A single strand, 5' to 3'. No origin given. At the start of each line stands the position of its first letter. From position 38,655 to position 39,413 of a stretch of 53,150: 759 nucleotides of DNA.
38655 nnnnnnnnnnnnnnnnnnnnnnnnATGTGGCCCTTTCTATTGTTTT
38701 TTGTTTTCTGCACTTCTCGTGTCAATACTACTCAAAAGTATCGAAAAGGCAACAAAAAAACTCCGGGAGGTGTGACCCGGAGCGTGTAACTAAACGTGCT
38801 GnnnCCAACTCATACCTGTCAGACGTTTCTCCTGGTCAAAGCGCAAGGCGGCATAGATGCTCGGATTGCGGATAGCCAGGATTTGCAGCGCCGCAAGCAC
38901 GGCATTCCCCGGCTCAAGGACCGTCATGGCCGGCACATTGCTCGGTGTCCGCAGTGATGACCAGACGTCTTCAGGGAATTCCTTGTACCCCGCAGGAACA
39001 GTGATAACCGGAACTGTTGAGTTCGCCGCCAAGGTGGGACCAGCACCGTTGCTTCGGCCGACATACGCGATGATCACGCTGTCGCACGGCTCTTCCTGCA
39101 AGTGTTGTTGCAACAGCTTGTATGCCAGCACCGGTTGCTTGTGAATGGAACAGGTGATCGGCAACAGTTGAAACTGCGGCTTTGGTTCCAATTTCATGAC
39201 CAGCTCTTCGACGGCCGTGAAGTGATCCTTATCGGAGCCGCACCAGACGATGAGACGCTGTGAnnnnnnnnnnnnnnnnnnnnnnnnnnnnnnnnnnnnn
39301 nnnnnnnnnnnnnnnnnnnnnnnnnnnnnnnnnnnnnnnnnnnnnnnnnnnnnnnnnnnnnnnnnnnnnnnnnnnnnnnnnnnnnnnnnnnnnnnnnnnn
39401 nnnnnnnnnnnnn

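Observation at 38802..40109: Animal-type bifunctional PAICS (PurC fused to class II PurE) in a CPR bacterium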

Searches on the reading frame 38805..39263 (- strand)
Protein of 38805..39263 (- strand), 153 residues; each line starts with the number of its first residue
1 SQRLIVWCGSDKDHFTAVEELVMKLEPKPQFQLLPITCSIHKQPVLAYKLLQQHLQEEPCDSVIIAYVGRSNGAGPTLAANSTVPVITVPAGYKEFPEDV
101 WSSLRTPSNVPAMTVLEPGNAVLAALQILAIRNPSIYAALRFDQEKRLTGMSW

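Call 49: search_solved_structures(query=window:38805-39263:-, max_evalue=10, show_alignments=5)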
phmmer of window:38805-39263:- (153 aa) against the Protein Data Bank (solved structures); distinct sequences matched with E-value up to 10: 36.
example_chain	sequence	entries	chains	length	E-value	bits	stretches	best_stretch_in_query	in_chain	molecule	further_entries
4ja0_A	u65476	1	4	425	5.9e-16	62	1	36-144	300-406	Phosphoribosylaminoimidazole carboxylase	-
2h31_A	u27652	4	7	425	2.8e-13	53.3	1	39-141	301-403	Multifunctional protein ADE2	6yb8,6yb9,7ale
2ywx_A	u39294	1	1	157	3.5e-05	27.1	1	37-141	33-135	Phosphoribosylaminoimidazole carboxylase catalytic subunit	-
3rg8_A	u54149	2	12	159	6.2e-05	26.3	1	40-140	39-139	Phosphoribosylaminoimidazole carboxylase, PurE protein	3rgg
5c5d_A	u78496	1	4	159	0.0001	25.5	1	62-140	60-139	phosphoribosylaminoimidazole carboxylase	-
3lp6_A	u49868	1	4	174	0.0015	21.8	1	62-144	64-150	Phosphoribosylaminoimidazole carboxylase catalytic subunit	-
3ors_A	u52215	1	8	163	0.0025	21.1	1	39-141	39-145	N5-Carboxyaminoimidazole Ribonucleotide Mutase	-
3trh_A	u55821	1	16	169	0.0063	19.8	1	38-140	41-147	Phosphoribosylaminoimidazole carboxylase carboxyltransferase subunit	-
2fw8_A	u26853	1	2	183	0.01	19.1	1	60-141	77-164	N5-carboxyaminoimidazole ribonucleotide mutase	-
1d7a_A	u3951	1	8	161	0.013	18.8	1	39-140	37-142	PHOSPHORIBOSYLAMINOIMIDAZOLE CARBOXYLASE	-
6o55_A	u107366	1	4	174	0.013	18.7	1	39-147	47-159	N5-carboxyaminoimidazole ribonucleotide mutase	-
1qcz_A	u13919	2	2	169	0.014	18.6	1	39-140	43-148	N5-CARBOXYAMINOIMIDAZOLE RIBONUCLEOTIDE MUTASE | Phosphoribosylaminoimidazole carboxylase catalytic subunit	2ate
4grd_A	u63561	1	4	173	0.015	18.5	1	56-130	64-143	Phosphoribosylaminoimidazole carboxylase catalytic subunit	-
1o4v_A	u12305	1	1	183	0.021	18.1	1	38-142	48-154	phosphoribosylaminoimidazole mutase PurE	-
3kuu_A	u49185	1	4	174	0.034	17.4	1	40-139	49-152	Phosphoribosylaminoimidazole carboxylase catalytic subunit PurE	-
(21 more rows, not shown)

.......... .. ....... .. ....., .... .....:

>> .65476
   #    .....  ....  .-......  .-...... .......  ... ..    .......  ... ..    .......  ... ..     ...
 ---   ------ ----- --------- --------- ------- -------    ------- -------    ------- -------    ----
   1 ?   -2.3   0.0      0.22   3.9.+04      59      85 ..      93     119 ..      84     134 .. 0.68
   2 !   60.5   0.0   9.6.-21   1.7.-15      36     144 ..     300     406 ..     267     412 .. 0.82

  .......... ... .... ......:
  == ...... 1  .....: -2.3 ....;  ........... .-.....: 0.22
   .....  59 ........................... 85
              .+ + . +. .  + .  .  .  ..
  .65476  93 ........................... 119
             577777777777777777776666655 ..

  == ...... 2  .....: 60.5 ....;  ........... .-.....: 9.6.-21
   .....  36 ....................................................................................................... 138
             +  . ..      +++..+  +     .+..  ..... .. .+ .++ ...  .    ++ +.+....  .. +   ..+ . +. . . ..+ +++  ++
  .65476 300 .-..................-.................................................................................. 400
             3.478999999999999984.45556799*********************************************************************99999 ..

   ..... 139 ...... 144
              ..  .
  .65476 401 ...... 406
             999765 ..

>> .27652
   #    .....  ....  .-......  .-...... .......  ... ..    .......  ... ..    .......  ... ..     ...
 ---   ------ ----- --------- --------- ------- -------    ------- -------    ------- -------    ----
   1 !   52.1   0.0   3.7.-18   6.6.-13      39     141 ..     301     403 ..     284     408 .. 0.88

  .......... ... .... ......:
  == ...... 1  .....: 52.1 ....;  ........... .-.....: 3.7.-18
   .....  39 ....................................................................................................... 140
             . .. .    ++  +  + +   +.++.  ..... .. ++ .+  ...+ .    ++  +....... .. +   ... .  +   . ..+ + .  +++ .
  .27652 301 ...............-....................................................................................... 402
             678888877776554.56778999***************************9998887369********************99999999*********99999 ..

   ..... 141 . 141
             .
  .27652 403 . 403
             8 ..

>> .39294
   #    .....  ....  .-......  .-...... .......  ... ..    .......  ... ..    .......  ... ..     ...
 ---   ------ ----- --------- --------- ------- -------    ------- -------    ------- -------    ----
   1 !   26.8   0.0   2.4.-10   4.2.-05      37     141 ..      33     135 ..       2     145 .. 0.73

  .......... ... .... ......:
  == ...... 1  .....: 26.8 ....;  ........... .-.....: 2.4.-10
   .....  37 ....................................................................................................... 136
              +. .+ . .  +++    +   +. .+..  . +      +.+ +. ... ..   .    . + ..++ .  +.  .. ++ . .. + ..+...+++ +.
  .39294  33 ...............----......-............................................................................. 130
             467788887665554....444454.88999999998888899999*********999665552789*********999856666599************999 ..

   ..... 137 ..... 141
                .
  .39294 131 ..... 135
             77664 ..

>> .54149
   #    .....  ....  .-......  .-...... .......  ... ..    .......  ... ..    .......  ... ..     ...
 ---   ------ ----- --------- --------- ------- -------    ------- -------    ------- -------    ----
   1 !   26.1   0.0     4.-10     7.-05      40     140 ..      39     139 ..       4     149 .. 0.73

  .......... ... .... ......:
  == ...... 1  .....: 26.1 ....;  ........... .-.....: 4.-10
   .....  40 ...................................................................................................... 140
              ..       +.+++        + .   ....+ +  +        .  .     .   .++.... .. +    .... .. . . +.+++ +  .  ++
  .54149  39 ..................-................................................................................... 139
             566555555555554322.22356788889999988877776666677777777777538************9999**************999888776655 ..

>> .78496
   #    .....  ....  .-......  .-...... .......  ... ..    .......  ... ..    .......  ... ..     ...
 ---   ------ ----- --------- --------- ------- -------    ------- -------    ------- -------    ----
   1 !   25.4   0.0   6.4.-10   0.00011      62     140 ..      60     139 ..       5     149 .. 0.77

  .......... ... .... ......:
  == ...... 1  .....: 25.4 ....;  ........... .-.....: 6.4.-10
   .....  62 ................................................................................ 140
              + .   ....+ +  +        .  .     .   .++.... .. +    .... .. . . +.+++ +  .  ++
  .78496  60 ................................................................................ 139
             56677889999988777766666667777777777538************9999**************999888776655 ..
